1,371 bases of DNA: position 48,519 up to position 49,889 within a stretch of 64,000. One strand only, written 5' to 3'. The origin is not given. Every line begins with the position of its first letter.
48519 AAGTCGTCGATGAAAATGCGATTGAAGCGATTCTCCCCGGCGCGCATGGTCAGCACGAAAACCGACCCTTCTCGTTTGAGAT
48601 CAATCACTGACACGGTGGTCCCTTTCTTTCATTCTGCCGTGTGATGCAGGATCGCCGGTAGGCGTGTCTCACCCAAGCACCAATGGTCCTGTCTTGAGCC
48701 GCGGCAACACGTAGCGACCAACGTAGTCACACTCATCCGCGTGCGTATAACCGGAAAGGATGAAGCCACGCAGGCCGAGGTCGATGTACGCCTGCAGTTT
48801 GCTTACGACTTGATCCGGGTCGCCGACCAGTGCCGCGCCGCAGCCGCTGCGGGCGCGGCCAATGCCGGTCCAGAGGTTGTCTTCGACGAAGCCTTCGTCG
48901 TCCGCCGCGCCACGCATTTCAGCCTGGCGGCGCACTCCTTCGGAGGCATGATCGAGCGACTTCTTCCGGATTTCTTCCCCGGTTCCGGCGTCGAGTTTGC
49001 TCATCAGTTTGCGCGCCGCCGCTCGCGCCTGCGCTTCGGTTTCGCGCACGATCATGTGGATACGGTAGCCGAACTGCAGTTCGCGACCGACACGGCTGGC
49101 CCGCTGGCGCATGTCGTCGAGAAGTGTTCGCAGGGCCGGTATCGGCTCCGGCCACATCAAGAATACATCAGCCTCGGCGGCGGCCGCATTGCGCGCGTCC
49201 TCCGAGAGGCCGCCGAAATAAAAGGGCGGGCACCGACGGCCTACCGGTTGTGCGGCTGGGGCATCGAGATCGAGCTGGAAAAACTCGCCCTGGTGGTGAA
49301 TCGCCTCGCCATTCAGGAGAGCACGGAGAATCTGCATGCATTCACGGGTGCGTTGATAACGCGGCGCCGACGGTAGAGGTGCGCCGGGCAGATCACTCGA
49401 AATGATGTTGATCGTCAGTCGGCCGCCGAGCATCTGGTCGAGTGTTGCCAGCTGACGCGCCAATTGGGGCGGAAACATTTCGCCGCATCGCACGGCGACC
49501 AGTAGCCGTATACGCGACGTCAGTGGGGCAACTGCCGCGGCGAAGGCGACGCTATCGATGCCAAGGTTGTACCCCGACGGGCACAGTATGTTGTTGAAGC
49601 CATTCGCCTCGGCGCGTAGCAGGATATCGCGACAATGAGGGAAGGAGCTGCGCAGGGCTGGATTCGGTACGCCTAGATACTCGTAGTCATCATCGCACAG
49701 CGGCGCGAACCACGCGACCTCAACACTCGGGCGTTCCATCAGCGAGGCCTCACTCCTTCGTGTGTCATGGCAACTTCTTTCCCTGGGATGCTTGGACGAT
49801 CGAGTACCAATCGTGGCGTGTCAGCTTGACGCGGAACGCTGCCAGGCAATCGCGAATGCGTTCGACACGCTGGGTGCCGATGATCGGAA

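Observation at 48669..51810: Compact three-gene sulfoquinovose catabolic cluster (smoC-like, smoB-like, divergent GH188-like)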

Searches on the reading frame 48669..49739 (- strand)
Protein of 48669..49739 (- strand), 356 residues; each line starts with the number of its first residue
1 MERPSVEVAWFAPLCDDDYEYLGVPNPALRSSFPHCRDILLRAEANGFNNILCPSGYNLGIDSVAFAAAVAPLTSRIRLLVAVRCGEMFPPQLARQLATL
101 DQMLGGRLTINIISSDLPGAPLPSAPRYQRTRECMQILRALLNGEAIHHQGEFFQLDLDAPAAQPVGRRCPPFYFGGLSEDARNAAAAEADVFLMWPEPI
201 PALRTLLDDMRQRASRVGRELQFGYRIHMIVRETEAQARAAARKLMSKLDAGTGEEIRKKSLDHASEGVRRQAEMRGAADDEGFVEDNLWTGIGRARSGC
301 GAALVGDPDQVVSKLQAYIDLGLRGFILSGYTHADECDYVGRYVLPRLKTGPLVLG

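Call 5: search_protein_families(library=pfam, proteins=[window:48669-49739:-])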
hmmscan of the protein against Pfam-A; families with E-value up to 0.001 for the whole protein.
window:48669-49739:- (356 aa): 1 family
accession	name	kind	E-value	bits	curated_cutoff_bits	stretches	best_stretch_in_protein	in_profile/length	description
PF00296.26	Bac_luciferase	-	5e-53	180.9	27.9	1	31-324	20-313/314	Luciferase-like monooxygenase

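Call 6: search_protein_families(library=ncbifam, proteins=[window:48669-49739:-])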
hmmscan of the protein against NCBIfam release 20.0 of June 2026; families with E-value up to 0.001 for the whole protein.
window:48669-49739:- (356 aa): 20 families
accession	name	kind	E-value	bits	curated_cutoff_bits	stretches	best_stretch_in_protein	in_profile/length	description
TIGR03565.1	alk_sulf_monoox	equivalog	7.5e-77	258.7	518.2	1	8-348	2-346/346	FMNH2-dependent alkanesulfonate monooxygenase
NF001939.1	PRK00719.1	subfamily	9.1e-76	255.1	510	1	8-350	2-348/373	alkanesulfonate monooxygenase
TIGR04021.1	LLM_DMSO2_sfnG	equivalog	1.4e-36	126.6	382.95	1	45-349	39-346/350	dimethylsulfone monooxygenase SfnG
TIGR03860.1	FMN_nitrolo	subfamily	6.5e-22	77.9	279.7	2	146-349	185-405/422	NtaA/DmoA family FMN-dependent monooxygenase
TIGR03619.1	F420_Rv2161c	subfamily_domain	5.3e-21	75.3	166.9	1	65-252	48-239/247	TIGR03619 family F420-dependent LLM class oxidoreductase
TIGR03560.1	F420_Rv1855c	subfamily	1.2e-12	48.1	231.4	1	65-221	54-219/227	TIGR03560 family F420-dependent LLM class oxidoreductase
TIGR03612.1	RutA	equivalog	1.3e-11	44.6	498.3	1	57-295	61-307/355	pyrimidine utilization protein A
TIGR03564.1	F420_MSMEG_4879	subfamily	3.8e-11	43.1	234.25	1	42-244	7-213/265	TIGR03564 family F420-dependent LLM class oxidoreductase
NF002619.0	PRK02271.1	equivalog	1.9e-10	40.5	276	1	39-267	19-252/329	5,10-methylenetetrahydromethanopterin reductase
TIGR03885.1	flavin_revert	hypoth_equivalog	6.3e-10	38.7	398.7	1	66-272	52-261/315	TIGR03885 family FMN-dependent LLM class oxidoreductase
TIGR03841.1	F420_Rv3093c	subfamily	1.8e-09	37.4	213.65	1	38-324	14-290/298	LLM class F420-dependent oxidoreductase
TIGR03559.1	F420_Rv3520c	subfamily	4.7e-09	35.7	335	1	35-168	14-151/325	LLM class F420-dependent oxidoreductase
TIGR03557.1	F420_G6P_family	subfamily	1.2e-08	34.5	210.4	1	67-195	53-187/316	TIGR03557 family F420-dependent LLM class oxidoreductase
TIGR03621.1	F420_MSMEG_2516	subfamily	2.6e-08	33.3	213.15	1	40-193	20-173/295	TIGR03621 family F420-dependent LLM class oxidoreductase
TIGR03555.1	F420_mer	equivalog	3.6e-08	33.2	348.7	1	43-323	21-299/325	5,10-methylenetetrahydromethanopterin reductase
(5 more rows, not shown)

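Call 7: search_solved_structures(query=window:48669-49739:-, max_evalue=0.00001, show_alignments=2)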
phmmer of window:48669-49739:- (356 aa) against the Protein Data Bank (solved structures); distinct sequences matched with E-value up to 0.00001: 21.
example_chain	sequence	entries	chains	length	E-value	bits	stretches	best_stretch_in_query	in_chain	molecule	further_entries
7oh2_A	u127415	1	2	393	4.3e-114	384.5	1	5-352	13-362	Alkanesulfonate monooxygenase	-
7olf_A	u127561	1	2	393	1.6e-112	379.3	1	5-352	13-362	Methanesulfonate sulfonatase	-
7jv3_A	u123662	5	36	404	6.6e-71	242.5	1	4-348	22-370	Alkanesulfonate monooxygenase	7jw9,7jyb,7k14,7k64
1nqk_A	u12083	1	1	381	6e-56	193.3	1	5-349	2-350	Alkanesulfonate monooxygenase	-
1m41_A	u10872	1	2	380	7.3e-56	193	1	6-349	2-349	FMNH2-dependent alkanesulfonate monooxygenase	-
8t0u_A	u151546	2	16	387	6.8e-28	101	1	37-349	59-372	FMNH(2)-dependent dimethylsulfone monooxygenase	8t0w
3rao_A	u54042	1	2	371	1.5e-20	76.9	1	61-254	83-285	Putative Luciferase-like Monooxygenase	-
8vw6_A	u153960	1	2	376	6.6e-20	74.8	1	43-347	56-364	Alkanesulfonate monooxygenase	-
3b9n_A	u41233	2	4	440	1.8e-10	43.7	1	146-221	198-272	Alkane monooxygenase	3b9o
6ak1_A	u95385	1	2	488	2.5e-09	40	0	146-349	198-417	Dimethyl-sulfide monooxygenase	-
8qpm_A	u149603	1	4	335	5.4e-09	38.8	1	42-349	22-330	5,10-methylenetetrahydromethanopterin reductase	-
8qq8_A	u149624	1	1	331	7.8e-09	38.3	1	42-349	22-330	5,10-methylenetetrahydromethanopterin reductase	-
8qpl_A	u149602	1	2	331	7.8e-09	38.3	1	42-349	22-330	5,10-methylenetetrahydromethanopterin reductase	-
7e36_B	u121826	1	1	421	9.8e-08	34.7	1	60-247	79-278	FMN-dependent oxidoreductase (Nitrilotriacetate monooxygenase family)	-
5wan_A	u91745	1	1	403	1.5e-07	34.1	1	59-296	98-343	Pyrimidine monooxygenase RutA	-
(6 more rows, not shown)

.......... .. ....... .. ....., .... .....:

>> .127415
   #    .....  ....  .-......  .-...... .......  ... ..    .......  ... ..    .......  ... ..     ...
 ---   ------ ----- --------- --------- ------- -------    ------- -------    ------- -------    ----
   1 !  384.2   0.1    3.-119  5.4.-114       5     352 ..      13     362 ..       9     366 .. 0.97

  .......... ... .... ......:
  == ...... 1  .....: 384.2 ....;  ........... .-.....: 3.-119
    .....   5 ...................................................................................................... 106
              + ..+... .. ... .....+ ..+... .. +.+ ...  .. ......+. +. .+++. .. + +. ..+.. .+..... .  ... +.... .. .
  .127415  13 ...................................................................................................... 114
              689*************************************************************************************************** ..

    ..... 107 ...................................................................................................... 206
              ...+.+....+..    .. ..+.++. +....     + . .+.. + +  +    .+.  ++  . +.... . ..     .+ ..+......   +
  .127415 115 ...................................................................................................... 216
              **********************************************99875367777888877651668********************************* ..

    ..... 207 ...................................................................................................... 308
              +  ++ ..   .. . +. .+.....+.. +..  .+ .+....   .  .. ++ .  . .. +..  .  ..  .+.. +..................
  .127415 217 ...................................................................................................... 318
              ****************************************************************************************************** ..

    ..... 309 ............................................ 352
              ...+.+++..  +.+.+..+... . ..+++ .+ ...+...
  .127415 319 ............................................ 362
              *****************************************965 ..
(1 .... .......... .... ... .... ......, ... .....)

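Call 10: find_encoding_contigs(protein=window:48669-49739:-, flank=10000, max_places=6)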
Protein window:48669-49739:- (356 aa): 1 contig read that carries it; 1 place shown.
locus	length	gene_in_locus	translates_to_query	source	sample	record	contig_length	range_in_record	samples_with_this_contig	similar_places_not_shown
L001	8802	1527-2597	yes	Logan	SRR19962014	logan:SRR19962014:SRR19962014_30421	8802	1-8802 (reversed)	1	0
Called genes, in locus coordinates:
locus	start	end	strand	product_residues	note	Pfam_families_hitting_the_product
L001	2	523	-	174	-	?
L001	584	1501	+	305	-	PF00248:Aldo_ket_red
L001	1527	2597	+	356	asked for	PF00296:Bac_luciferase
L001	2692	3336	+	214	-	PF00378:ECH_1, PF16113:ECH_2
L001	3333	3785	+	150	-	PF05670:NFACT-R_1, PF18297:NFACT-R_2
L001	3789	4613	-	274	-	PF00106:adh_short, PF01370:Epimerase (faint), PF08659:KR, PF13561:adh_short_C2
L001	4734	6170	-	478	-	PF00206:Lyase_1, PF10397:ADSL_C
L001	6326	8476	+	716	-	PF04715:, PF00425:Chorismate_bind, PF00117:GATase, PF07722:Peptidase_C26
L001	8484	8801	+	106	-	?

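Call 18: find_homologous_proteins(query=window:48669-49739:-, max_evalue=1e-30)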
Query window:48669-49739:- (356 aa): 8000 proteins with E <= 1e-30 among 8000 candidates; the best 120 are listed.
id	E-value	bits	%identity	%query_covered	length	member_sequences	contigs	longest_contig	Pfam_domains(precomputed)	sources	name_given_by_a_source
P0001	1.0e-238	809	100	100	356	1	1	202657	PF00296.27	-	-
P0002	1.6e-198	677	83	100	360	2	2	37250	PF00296.27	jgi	-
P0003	3.3e-197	673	82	99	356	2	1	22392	PF00296.27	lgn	-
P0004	5.6e-197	672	83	97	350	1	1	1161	PF00296.27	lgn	-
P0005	1.8e-196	670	83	97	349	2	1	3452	PF00296.27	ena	-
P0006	1.4e-195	667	83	97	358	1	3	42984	PF00296.27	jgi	-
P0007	2.2e-195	667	82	98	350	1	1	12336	PF00296.27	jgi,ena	-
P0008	3.1e-195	666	83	97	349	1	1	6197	PF00296.27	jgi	jgi:alkanesulfonate monooxygenase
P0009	5.7e-195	665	83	98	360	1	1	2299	PF00296.27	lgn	-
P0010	7.6e-194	662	83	97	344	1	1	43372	PF00296.27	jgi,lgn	-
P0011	2.1e-193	660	81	98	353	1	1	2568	PF00296.27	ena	-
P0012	4.5e-193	659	82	97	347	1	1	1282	PF00296.27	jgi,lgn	-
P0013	4.7e-193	659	81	98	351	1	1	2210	PF00296.27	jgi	jgi:alkanesulfonate monooxygenase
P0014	1.9e-192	657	83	97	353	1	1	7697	PF00296.27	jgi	jgi:alkanesulfonate monooxygenase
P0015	8.3e-192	655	80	100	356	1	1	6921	PF00296.27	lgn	-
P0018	8.1e-191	652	82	98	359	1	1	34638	PF00296.27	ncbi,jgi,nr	ncbi:MAG TPA: LLM class flavin-dependent oxidoreductase [Candidatus Kryptonia bacterium]|nr:LLM clas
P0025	1.5e-187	641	81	97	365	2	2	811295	PF00296.27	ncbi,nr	ncbi:MAG: LLM class flavin-dependent oxidoreductase [Deltaproteobacteria bacterium]|nr:LLM class fla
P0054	1.5e-182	625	77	98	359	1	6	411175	PF00296.27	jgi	jgi:alkanesulfonate monooxygenase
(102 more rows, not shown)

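Call 19: find_encoding_contigs(protein=P0025, flank=10000, max_places=2)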
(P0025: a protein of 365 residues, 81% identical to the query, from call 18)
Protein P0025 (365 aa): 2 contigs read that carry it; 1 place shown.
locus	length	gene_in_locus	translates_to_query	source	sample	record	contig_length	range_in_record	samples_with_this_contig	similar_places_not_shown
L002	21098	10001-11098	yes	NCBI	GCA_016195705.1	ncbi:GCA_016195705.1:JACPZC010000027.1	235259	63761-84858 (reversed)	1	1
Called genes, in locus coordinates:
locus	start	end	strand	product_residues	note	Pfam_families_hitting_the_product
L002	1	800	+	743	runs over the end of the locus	-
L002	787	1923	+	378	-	PF02417:Chromate_transp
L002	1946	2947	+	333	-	PF00478:IMPDH (faint), PF03060:NMO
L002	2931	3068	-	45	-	-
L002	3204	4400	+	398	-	PF02515:CoA_transf_3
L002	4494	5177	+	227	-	PF06026:Rib_5-P_isom_A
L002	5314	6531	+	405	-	PF00999:Na_H_Exchanger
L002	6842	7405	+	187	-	-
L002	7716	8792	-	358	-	PF01553:Acyltransferase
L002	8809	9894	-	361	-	PF01408:GFO_IDH_MocA, PF22725:GFO_IDH_MocA_C3, PF02894:GFO_IDH_MocA_C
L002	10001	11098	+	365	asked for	PF00296:Bac_luciferase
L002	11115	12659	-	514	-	-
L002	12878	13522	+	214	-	PF00378:ECH_1, PF16113:ECH_2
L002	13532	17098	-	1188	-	PF01734:Patatin (weak)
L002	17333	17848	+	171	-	PF22784:PTP-SAK (weak), PF00782:DSPc, PF22785:Tc-R-P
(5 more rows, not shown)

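Call 20: find_encoding_contigs(protein=P0054, flank=10000, max_places=2)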
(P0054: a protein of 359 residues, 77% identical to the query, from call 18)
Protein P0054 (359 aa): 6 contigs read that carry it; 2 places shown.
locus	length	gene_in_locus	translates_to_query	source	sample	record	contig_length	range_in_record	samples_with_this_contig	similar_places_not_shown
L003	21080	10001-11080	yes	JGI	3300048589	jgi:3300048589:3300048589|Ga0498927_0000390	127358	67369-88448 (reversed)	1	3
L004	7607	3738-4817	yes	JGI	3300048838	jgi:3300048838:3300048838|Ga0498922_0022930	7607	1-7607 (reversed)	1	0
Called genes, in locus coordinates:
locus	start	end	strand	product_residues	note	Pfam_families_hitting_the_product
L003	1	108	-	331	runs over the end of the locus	-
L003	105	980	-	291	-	PF01882:DUF58, PF13519:VWA_2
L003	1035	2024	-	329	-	PF20030:bpMoxR, PF05496:RuvB_N (faint), PF07726:AAA_3, PF07728:AAA_5, PF17863:AAA_lid_2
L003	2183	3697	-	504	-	PF00501:AMP-binding, PF13193:AMP-binding_C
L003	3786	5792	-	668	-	PF03030:H_PPase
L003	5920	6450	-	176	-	PF01467:CTP_transf_like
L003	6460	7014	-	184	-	PF03602:Cons_hypoth95, PF05175:MTS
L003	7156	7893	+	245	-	PF13462:Thioredoxin_4, PF01323:DSBA, PF13743:Thioredoxin_5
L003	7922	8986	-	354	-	PF01408:GFO_IDH_MocA, PF22725:GFO_IDH_MocA_C3, PF02894:GFO_IDH_MocA_C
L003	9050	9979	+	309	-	PF00248:Aldo_ket_red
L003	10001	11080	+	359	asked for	PF00296:Bac_luciferase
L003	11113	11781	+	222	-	PF00378:ECH_1, PF16113:ECH_2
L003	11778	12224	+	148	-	PF05670:NFACT-R_1, PF18297:NFACT-R_2 (weak)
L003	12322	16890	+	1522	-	PF00082:Peptidase_S8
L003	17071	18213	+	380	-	PF13472:Lipase_GDSL_2 (weak), PF16822:ALGX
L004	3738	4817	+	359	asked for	PF00296:Bac_luciferase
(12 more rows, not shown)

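Call 21: find_encoding_contigs(protein=P0018, flank=10000, max_places=2)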
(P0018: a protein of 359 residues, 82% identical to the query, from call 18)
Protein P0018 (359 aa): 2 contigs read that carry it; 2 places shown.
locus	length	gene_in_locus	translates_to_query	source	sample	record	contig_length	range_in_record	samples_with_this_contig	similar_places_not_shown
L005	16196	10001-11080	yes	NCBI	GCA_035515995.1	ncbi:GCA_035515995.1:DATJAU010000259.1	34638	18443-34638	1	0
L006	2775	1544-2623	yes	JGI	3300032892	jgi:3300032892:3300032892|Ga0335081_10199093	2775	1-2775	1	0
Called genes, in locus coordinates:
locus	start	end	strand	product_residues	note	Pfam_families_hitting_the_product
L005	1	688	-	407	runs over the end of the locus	PF25917:BSH_RND (weak), PF25876:HH_MFP_RND, PF25954:Beta-barrel_RND_2, PF25967:RND-MFP_C, PF25989:YknX_C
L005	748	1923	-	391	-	PF12704:MacB_PCD, PF02687:FtsX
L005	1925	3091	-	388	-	PF12704:MacB_PCD, PF02687:FtsX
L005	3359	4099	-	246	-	PF00005:ABC_tran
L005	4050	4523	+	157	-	-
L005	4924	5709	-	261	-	PF06966:DUF1295, PF02544:Steroid_dh (weak)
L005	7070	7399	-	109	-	-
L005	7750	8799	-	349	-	PF01553:Acyltransferase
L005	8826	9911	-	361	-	PF01408:GFO_IDH_MocA, PF02894:GFO_IDH_MocA_C, PF22725:GFO_IDH_MocA_C3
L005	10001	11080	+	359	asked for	PF00296:Bac_luciferase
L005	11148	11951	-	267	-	PF00378:ECH_1, PF16113:ECH_2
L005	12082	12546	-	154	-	-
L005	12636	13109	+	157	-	PF01613:Flavin_Reduct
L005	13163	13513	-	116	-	PF00111:Fer2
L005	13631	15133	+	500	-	PF00483:NTP_transferase, PF12804:NTP_transf_3, PF25084:LbH_EIF2B, PF25087:GMPPB_C (weak), PF14602:Hexapep_2 (faint), PF25087:GMPPB_C (weak), PF00132:Hexapep (weak)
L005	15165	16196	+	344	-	PF13230:GATase_4 (weak), PF13522:GATase_6, PF13537:GATase_7, PF01380:SIS (weak)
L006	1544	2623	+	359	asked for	PF00296:Bac_luciferase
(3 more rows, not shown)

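Call 22: find_related_loci(query=window:48669-49739:-, collection=genome_contigs, flank=8000)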
Query window:48669-49739:- (356 aa) in genome_contigs; peptide patterns used: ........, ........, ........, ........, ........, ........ (x = any residue, [..] = any of these).
282 stretches matched a pattern; 192 encode a relative of the query (tblastn E <= 1e-3); the best 80 are kept; 80 distinct loci.
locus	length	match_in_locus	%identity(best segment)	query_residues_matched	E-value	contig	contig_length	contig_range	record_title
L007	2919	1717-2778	75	3-356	0e+0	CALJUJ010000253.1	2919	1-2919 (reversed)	MAG TPA_asm: uncultured bacterium isolate SRR7515933_bin.87_CONCOCT_v1.1_MAG genome assembly, contig: ERZ869942.20379, w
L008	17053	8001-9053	77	2-354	0e+0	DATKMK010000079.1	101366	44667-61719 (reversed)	MAG TPA_asm: Candidatus Binatia bacterium isolate SMAG_U14709 k141_216327, whole genome shotgun sequence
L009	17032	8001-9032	81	6-349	0e+0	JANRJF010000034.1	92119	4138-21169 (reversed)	MAG: Deltaproteobacteria bacterium isolate bins.329 k141_4671604, whole genome shotgun sequence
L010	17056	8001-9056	77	2-353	6e-179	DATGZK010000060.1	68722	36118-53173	MAG TPA_asm: Myxococcota bacterium isolate SMAG_U10661 k141_135866, whole genome shotgun sequence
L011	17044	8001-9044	75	6-353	7e-178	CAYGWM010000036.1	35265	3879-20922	MAG TPA_asm: uncultured Spirochaetales bacterium isolate ERP119294_co1_322 genome assembly, contig: NODE_1303_length_352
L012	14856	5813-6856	75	6-353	5e-178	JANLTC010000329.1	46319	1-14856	MAG: Deltaproteobacteria bacterium isolate OTE_25_metabat_248 OTE_25_k141_2810838, whole genome shotgun sequence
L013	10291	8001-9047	76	5-353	8e-177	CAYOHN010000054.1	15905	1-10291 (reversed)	MAG TPA_asm: uncultured Spirochaetales bacterium isolate SRP141376_co3_98 genome assembly, contig: NODE_10069_length_159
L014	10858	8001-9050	78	5-355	3e-175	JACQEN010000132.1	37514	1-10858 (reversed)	MAG: Deltaproteobacteria bacterium isolate NC_groundwater_1022_Pr1_S-0.65um_62_10 Montesol18_Sp65_coassembly_scaffold_44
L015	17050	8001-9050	78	6-355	5e-171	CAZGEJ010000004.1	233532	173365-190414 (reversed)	MAG TPA_asm: uncultured Candidatus Binatia bacterium isolate binchicken_co319_203 genome assembly, contig: NODE_60_lengt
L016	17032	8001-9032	74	6-349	7e-167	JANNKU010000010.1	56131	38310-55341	MAG: Deltaproteobacteria bacterium isolate SOY_38_metabat_69 SOY_38_k141_267992, whole genome shotgun sequence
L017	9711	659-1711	70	5-355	1e-165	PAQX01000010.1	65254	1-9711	MAG: Deltaproteobacteria bacterium isolate SP124 148672, whole genome shotgun sequence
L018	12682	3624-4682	70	1-355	1e-162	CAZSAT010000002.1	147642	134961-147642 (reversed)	MAG TPA_asm: uncultured Enterobacterales bacterium isolate binchicken_co46_602 genome assembly, contig: NODE_126_length_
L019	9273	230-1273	69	6-353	8e-161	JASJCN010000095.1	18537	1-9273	MAG: Myxococcota bacterium isolate MO_167.B22 MO_167.c_2405, whole genome shotgun sequence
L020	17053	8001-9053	69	1-353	4e-160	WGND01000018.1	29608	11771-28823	MAG: Hyphomicrobiales bacterium isolate RI_261 c_000000112717, whole genome shotgun sequence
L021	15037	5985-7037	68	5-355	5e-160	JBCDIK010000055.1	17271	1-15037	MAG: Pseudomonadota bacterium isolate P01_H01_bin.178 k141_725691_length_17271_cov_11.9960, whole genome shotgun sequenc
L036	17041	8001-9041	71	7-353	1e-153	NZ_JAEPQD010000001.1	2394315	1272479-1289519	MAG: Parvibaculum sp. isolate HXMU1428-15 NODE_1_length_2394315_cov_8.499357, whole genome shotgun sequence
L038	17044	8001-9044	68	6-353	5e-153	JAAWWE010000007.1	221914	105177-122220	MAG: Rhodobiaceae bacterium isolate FE80 Cluster2_contig_106, whole genome shotgun sequence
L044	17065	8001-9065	64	4-355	8e-152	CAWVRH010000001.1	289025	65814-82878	MAG TPA_asm: uncultured Rhodobiaceae bacterium isolate ERR3589556_binner123_53 genome assembly, contig: ERZ7462938.2, wh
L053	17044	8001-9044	66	6-353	2e-149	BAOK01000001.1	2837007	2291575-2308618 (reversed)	Alpha proteobacterium Mf 1.05b.01 DNA, contig: contig01, whole genome shotgun sequence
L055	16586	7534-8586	64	5-355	2e-149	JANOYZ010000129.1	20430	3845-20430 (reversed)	MAG: Novosphingobium sp. isolate VAR_79_metabat_570 VAR_79_k141_679810, whole genome shotgun sequence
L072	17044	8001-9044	65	7-354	1e-145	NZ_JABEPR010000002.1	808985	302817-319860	Sphingomonas sp. ID1715 contig2, whole genome shotgun sequence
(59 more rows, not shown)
